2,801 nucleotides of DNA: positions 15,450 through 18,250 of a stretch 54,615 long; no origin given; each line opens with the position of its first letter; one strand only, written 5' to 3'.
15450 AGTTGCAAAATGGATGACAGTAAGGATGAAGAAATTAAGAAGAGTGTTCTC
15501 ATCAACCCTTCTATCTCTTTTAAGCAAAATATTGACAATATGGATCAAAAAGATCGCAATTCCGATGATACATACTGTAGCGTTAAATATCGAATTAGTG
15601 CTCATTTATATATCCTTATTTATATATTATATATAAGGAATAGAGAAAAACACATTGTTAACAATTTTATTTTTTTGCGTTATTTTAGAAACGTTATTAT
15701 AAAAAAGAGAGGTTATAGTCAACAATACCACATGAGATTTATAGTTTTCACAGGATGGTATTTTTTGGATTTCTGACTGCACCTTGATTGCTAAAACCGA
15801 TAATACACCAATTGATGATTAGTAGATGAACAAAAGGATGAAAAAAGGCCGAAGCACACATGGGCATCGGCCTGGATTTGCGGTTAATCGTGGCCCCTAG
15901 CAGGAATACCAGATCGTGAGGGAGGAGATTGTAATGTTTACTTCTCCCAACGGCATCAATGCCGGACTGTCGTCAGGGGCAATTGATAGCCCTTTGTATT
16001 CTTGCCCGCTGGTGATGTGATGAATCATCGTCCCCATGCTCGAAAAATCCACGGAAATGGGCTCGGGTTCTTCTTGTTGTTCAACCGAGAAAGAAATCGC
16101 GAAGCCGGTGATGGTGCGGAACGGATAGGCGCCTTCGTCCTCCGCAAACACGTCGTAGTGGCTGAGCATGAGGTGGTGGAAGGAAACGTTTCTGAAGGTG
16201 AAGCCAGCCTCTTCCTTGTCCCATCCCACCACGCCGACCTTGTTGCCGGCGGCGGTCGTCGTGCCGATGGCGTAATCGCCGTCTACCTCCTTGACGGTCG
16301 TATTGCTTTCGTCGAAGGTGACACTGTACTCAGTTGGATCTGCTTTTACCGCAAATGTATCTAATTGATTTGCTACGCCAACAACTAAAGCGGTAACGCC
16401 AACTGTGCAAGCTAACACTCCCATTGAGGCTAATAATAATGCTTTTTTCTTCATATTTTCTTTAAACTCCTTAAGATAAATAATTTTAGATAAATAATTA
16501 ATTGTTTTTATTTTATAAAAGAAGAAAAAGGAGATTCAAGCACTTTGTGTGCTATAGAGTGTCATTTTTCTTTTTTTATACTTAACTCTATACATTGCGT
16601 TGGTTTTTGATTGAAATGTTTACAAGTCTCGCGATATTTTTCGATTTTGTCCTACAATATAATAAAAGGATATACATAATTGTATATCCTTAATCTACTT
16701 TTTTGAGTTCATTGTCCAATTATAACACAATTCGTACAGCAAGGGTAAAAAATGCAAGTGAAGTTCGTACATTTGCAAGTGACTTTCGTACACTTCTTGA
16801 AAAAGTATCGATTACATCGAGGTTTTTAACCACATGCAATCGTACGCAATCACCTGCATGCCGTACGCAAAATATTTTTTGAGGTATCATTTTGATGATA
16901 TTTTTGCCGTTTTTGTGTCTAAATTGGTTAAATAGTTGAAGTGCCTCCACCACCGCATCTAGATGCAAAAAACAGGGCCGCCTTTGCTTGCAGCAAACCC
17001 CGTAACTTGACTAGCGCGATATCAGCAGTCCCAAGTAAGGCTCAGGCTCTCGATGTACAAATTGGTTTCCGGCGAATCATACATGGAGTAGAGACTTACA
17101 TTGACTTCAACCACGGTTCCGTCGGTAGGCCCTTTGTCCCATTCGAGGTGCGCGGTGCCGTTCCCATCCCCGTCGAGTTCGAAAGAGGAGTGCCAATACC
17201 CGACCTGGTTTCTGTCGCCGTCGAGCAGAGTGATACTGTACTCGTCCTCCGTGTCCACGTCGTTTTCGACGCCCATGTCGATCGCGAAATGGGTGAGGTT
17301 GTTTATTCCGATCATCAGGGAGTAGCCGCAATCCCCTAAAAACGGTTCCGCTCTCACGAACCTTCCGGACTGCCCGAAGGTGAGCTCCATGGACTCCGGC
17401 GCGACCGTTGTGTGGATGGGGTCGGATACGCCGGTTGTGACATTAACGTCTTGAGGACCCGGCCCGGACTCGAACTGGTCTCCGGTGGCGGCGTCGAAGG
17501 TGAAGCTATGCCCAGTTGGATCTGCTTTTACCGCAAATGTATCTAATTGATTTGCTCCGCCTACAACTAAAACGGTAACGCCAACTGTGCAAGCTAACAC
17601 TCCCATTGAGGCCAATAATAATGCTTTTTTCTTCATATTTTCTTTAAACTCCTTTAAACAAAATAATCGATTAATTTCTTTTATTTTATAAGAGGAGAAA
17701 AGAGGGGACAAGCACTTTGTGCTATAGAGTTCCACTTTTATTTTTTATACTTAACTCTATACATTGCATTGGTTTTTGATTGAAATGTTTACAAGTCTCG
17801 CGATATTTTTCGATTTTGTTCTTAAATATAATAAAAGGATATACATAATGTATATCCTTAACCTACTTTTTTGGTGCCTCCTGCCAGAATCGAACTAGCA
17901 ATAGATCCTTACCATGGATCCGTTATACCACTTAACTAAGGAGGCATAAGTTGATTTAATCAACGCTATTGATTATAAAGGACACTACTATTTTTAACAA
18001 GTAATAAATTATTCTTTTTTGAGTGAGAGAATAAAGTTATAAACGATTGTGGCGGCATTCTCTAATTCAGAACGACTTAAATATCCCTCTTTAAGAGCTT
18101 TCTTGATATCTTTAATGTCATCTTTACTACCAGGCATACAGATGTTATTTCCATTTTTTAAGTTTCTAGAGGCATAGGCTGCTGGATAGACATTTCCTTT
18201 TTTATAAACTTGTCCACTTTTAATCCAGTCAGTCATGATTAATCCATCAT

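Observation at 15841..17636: Two secreted-protein genes are compositional chimeras: AT-rich resident promoter and signal peptide joined to 55-60% GC mature domains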

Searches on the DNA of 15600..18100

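Call 44: search_rna_families(source=window, start=15600, end=18100, threshold=evalue, max_evalue=1)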
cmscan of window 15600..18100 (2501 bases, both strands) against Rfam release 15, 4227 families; matches with E-value up to 1: 3.
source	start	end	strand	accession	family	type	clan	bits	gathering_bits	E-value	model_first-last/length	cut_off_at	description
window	17875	17945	-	RF00005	tRNA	Gene; tRNA;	CL00001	59.9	29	7.1e-12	1-71/71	no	tRNA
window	17831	17872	+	RF02589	Spy779816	Gene; sRNA;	-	26.3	67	0.18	1-88/88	no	S. pyogenes small RNA 779816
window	17874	17945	+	RF04354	Plastid-ycf2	Cis-reg;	-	24.8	65.7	0.037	1-75/75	no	Plastid-ycf2 5UTR RNA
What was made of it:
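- Tried and rejected: Rfam on 15600-18100 found only the tRNA, and no known leader RNA in the 5'UTRs (call 44).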
